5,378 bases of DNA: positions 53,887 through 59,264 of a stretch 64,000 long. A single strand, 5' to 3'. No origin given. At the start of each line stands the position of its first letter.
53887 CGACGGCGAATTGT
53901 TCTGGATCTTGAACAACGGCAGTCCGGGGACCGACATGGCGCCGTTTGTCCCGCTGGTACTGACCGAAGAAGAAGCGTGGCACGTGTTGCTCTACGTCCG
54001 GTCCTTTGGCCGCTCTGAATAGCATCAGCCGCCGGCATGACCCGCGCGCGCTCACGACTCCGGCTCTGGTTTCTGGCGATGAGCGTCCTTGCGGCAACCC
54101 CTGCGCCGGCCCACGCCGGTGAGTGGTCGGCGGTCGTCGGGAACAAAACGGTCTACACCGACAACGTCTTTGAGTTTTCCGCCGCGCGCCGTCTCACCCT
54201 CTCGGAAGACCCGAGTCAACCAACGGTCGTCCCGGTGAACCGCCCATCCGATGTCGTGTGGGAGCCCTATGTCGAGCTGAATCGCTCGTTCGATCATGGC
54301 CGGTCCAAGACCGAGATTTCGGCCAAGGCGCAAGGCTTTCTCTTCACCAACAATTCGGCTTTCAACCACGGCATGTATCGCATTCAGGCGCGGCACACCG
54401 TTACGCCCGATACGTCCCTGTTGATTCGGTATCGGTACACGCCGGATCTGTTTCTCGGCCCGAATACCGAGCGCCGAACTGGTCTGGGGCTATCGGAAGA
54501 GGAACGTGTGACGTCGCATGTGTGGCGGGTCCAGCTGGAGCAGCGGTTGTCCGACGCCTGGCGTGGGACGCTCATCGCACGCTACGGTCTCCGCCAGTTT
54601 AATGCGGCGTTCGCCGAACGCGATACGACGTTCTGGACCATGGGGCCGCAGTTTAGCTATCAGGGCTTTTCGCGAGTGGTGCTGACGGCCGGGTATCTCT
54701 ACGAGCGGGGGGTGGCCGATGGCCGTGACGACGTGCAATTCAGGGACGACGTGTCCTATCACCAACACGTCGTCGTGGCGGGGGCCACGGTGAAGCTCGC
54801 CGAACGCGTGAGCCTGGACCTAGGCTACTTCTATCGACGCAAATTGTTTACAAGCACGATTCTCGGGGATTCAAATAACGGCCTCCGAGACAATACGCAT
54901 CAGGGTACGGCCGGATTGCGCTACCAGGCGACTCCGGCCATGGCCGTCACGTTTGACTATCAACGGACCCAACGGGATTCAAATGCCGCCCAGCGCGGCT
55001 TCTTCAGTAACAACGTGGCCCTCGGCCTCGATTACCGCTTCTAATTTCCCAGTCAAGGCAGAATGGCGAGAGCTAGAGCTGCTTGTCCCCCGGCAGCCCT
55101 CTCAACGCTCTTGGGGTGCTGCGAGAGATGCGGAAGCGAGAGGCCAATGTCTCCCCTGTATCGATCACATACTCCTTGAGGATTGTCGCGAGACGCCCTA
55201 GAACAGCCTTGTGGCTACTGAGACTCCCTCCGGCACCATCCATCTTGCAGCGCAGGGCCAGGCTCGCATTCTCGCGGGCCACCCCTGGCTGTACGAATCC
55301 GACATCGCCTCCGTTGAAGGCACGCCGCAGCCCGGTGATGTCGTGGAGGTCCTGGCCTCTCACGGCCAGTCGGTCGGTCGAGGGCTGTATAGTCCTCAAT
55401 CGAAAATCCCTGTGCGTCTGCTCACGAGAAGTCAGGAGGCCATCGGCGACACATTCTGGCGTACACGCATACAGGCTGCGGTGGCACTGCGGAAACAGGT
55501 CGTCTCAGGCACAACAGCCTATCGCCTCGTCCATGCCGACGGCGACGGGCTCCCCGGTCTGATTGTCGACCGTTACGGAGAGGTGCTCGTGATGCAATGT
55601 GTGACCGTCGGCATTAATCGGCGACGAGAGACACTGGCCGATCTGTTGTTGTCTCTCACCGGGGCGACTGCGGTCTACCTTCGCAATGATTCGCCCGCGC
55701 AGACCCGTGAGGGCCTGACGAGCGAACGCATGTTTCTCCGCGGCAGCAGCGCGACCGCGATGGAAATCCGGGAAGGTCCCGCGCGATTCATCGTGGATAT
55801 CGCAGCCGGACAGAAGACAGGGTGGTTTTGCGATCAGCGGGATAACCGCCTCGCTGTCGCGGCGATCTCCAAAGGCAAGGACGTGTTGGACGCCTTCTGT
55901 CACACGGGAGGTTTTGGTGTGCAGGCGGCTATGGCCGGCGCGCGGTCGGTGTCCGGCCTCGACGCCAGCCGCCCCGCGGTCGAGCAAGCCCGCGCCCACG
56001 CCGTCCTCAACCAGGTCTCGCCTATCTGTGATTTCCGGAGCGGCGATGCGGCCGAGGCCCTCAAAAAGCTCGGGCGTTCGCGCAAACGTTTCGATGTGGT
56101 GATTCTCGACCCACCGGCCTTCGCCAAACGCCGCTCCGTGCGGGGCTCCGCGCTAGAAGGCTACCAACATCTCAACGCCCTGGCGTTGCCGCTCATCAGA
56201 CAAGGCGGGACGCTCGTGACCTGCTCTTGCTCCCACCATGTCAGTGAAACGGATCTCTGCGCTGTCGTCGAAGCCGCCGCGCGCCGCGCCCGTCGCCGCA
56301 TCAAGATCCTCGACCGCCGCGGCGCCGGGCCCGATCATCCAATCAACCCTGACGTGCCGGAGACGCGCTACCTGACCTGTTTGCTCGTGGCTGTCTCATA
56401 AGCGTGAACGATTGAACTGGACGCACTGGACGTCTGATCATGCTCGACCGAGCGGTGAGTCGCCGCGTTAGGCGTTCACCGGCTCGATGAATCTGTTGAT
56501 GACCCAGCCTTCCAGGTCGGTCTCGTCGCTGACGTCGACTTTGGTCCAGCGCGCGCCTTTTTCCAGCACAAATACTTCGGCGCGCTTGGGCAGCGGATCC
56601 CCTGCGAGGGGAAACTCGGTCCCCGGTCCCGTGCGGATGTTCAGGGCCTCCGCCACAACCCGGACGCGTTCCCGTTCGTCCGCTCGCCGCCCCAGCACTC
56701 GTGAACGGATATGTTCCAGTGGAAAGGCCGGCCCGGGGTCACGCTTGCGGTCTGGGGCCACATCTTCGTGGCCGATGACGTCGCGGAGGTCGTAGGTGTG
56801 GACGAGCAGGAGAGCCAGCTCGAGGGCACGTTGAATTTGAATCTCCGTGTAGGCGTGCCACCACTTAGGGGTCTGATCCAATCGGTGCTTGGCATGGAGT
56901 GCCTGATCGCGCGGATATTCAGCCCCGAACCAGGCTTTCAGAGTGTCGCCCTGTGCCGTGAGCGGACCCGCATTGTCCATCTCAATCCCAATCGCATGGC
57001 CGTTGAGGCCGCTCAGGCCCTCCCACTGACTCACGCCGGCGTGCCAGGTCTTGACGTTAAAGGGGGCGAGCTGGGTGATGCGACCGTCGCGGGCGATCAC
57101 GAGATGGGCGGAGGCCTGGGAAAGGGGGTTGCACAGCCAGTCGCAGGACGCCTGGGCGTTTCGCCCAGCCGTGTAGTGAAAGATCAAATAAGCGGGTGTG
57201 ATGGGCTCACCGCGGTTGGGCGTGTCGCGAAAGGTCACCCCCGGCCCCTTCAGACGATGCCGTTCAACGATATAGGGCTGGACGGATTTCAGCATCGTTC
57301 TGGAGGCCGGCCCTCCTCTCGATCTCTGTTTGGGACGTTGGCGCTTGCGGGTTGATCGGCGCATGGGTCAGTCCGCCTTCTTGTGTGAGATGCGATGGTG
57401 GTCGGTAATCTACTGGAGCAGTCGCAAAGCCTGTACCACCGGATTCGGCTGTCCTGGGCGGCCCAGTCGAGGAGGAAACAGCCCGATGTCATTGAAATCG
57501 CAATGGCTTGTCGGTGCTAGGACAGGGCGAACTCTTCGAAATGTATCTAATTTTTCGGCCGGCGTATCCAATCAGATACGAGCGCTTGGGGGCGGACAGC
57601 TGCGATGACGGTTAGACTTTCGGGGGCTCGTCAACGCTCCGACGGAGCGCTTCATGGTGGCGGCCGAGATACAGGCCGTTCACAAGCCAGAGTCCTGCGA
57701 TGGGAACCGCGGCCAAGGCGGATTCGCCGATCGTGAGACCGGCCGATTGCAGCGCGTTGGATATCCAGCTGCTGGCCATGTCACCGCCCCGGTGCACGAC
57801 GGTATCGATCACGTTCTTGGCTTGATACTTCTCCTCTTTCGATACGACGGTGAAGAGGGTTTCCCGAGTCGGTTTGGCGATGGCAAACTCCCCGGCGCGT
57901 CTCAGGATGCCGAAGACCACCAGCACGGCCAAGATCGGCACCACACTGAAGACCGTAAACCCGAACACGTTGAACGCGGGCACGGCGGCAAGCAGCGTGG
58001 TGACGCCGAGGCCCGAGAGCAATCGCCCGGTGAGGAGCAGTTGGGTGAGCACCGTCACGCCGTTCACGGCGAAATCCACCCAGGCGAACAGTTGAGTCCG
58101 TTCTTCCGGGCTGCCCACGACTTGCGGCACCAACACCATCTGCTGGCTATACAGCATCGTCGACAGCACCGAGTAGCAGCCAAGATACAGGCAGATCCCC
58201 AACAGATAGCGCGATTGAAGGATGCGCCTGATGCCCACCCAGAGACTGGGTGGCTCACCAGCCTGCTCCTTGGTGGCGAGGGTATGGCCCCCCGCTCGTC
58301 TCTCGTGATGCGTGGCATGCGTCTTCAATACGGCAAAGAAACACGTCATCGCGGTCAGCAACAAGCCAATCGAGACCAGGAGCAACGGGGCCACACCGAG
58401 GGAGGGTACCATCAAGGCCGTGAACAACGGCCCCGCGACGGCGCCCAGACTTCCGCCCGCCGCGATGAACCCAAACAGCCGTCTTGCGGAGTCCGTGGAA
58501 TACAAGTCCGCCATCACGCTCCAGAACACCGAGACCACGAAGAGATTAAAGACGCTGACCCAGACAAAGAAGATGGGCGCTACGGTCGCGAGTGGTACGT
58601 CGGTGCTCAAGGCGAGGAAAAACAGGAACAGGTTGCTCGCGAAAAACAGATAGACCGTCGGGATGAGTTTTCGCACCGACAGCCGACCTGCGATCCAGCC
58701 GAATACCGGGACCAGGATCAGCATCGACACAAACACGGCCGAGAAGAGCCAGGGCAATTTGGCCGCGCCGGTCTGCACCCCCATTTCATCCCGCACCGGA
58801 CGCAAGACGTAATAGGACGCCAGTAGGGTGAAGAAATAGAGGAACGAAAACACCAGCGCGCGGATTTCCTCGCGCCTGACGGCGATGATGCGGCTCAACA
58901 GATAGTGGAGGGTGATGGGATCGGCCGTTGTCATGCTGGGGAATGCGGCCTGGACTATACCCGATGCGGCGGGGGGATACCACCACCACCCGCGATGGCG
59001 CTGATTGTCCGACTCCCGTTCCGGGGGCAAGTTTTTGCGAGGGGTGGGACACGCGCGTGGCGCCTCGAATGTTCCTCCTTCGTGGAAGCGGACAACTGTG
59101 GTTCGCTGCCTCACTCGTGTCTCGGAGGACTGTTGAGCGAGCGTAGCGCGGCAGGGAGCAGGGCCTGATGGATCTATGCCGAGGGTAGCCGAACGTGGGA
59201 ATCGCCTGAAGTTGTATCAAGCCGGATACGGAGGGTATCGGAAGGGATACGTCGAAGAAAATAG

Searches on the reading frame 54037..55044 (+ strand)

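Call 69: search_protein_families(library=pfam, proteins=[window:54037-55044:+], max_evalue=0.01)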
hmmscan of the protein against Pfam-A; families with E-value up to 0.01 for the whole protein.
window:54037-55044:+ (335 aa): 4 families
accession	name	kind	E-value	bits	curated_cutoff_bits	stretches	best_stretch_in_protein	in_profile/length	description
PF10082.15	BBP2_2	-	1e-05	25.1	23.7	1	248-334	298-377/378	Putative beta-barrel porin 2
PF13505.12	OMP_b-brl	-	1.3e-05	25.8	28.7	0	165-294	48-173/175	Outer membrane protein beta-barrel domain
PF10677.15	DUF2490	-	6.6e-05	23.1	29.8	0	165-231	7-65/186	Protein of unknown function (DUF2490)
PF19089.6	DUF5777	-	0.00021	21.1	23.1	0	231-333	111-202/247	Membrane bound beta barrel domain (DUF5777)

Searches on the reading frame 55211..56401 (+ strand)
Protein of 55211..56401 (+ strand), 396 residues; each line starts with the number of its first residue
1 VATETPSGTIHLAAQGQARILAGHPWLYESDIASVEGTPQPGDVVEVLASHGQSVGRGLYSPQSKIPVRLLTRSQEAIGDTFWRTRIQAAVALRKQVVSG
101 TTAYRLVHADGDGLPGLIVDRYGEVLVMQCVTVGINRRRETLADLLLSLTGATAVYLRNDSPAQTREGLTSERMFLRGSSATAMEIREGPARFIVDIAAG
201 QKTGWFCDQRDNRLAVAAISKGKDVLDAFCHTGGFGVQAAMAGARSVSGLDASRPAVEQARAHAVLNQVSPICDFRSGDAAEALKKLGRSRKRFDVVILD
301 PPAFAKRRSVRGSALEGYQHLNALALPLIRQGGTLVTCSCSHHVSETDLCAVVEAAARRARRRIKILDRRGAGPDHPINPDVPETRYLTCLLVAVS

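Call 69: search_protein_families(library=pfam, proteins=[window:55211-56401:+], max_evalue=0.01)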
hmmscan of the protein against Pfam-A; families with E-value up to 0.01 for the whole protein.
window:55211-56401:+ (396 aa): 13 families
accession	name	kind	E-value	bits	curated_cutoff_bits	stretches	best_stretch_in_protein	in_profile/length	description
PF17785.7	PUA_3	-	3.2e-22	78.5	22.6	1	10-73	1-64/64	PUA-like domain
PF10672.15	Methyltrans_SAM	-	1.2e-17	64.6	27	1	171-360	73-256/286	S-adenosylmethionine-dependent methyltransferase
PF13847.12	Methyltransf_31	-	3.9e-10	40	27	1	219-346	1-124/145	Methyltransferase domain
PF03602.21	Cons_hypoth95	-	4.8e-09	36.6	24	1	220-308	40-127/182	Conserved hypothetical protein 95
PF13649.12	Methyltransf_25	-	6e-08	33.7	27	1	225-299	1-70/97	Methyltransferase domain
PF05175.20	MTS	-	5.8e-06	26.5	23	1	221-353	31-154/170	Methyltransferase small domain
PF01170.24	UPF0020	-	7.6e-05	22.9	22.3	1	216-340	23-167/197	RMKL-like, methyltransferase domain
PF09445.16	Methyltransf_15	-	0.00011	22.3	22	1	224-302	3-80/165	RNA cap guanine-N2 methyltransferase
PF06325.19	PrmA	-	0.00022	21.3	22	1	219-298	159-231/296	Ribosomal protein L11 methyltransferase (PrmA)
PF02005.22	TRM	-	0.00064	19.5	27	1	223-301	51-128/376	N2,N2-dimethylguanosine tRNA methyltransferase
PF01728.25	FtsJ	-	0.00084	19.7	24.1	1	219-336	19-136/181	FtsJ-like methyltransferase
PF01472.26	PUA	-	0.00092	19.5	24.8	1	32-65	24-57/74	PUA domain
PF08241.18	Methyltransf_11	-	0.0094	17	21.2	0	233-298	8-65/95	Methyltransferase domain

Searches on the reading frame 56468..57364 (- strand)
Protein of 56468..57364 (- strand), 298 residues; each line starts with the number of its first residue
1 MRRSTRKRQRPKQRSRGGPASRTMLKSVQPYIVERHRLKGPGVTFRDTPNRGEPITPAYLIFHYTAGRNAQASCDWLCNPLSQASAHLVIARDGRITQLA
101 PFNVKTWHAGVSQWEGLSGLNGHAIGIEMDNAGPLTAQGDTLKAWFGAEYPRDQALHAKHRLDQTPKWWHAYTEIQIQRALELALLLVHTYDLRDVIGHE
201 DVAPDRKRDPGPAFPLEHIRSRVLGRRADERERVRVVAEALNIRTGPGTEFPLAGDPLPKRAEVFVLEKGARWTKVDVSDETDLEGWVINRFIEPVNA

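Call 69: search_protein_families(library=pfam, proteins=[window:56468-57364:-], max_evalue=0.01)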
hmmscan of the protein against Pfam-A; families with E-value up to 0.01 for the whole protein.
window:56468-57364:- (298 aa): 2 families
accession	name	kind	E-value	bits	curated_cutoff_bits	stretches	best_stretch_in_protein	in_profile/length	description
PF01510.30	Amidase_2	-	2e-25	90.1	26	1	57-212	5-131/131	N-acetylmuramoyl-L-alanine amidase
PF08239.17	SH3_3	-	1e-05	26.1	27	1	240-293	2-53/54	Bacterial SH3 domain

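Call 83: search_solved_structures(query=window:56468-57364:-, max_evalue=0.01)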
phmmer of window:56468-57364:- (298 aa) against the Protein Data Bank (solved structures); distinct sequences matched with E-value up to 0.01: 9.
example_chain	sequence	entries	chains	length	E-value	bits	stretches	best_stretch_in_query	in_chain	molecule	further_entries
1j3g_A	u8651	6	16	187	3.1e-16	62.5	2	83-133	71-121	AmpD protein | 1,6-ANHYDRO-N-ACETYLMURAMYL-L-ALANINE AMIDASE AMPD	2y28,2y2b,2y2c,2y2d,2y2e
2bh7_A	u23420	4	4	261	6.5e-16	61.4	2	59-138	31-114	N-ACETYLMURAMOYL-L-ALANINE AMIDASE | N-ACETYLMURAMOYL-L-ALANINE AMIDASE AMID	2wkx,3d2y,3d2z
4bj4_A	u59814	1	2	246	1.2e-15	60.5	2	57-134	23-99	AMPDH2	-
4bol_A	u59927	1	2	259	1.4e-15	60.3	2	57-134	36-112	AMPDH2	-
4bpa_A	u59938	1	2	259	1.5e-15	60.2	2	57-134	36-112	AMPDH2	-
4bxd_A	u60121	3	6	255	2.7e-09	39.7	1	173-235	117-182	AMPDH3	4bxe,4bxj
3rdr_A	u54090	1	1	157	2.1e-05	26.9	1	52-163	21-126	N-acetylmuramoyl-L-alanine amidase XlyA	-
3hmb_A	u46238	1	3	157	0.00012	24.4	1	52-163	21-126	N-acetylmuramoyl-L-alanine amidase xlyA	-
2kq8_A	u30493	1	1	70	0.00085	21.6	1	236-289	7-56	Cell wall hydrolase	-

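Call 85: search_protein_families(library=ncbifam, proteins=[window:56468-57364:-], max_evalue=0.01)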
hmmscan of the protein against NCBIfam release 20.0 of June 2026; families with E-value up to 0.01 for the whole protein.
window:56468-57364:- (298 aa): 2 families
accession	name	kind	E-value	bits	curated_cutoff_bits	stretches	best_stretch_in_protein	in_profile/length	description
NF008758.0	PRK11789.1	equivalog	6.6e-25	87.6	143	2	83-131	75-123/190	1,6-anhydro-N-acetylmuramyl-L-alanine amidase AmpD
TIGR04211.1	SH3_and_anchor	equivalog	0.004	16.8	65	1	242-294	9-59/198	TIGR04211 family SH3 domain-containing protein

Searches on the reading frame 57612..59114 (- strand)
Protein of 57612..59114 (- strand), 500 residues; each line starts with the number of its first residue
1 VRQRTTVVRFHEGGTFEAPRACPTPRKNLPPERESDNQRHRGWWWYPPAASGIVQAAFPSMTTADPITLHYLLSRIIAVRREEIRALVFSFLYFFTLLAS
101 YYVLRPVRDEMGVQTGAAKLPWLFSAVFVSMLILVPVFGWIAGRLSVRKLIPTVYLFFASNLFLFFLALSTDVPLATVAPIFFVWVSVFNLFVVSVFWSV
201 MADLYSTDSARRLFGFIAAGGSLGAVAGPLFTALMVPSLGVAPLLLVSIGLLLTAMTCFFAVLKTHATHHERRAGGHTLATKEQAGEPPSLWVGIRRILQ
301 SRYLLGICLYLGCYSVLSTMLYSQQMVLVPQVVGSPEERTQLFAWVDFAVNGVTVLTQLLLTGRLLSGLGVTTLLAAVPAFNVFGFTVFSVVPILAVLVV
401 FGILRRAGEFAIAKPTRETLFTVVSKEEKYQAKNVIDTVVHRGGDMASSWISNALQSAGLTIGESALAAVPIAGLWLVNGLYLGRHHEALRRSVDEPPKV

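Call 69: search_protein_families(library=pfam, proteins=[window:57612-59114:-], max_evalue=0.01)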
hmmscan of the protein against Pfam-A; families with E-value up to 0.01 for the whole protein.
window:57612-59114:- (500 aa): 3 families
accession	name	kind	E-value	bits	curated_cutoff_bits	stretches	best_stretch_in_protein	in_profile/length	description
PF07690.21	MFS_1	-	2e-15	57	33.4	2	92-403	9-306/347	Major Facilitator Superfamily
PF03219.20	TLC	-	2.7e-08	33.5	21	2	190-457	160-457/491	TLC ATP/ADP transporter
PF13347.12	MFS_2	-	0.00045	19.3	27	0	117-205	258-343/427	MFS/sugar transport protein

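Call 85: search_protein_families(library=ncbifam, proteins=[window:57612-58934:-], max_evalue=0.01)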
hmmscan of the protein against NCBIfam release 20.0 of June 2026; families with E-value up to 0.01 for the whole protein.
window:57612-58934:- (440 aa): 2 families
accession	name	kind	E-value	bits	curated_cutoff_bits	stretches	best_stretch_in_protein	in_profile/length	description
TIGR00893.1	2A0114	subfamily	0.0017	17.3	395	0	68-196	265-393/399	D-galactonate transporter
TIGR00880.1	2_A_01_02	superfamily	0.002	18.3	131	1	69-201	9-137/141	multidrug resistance protein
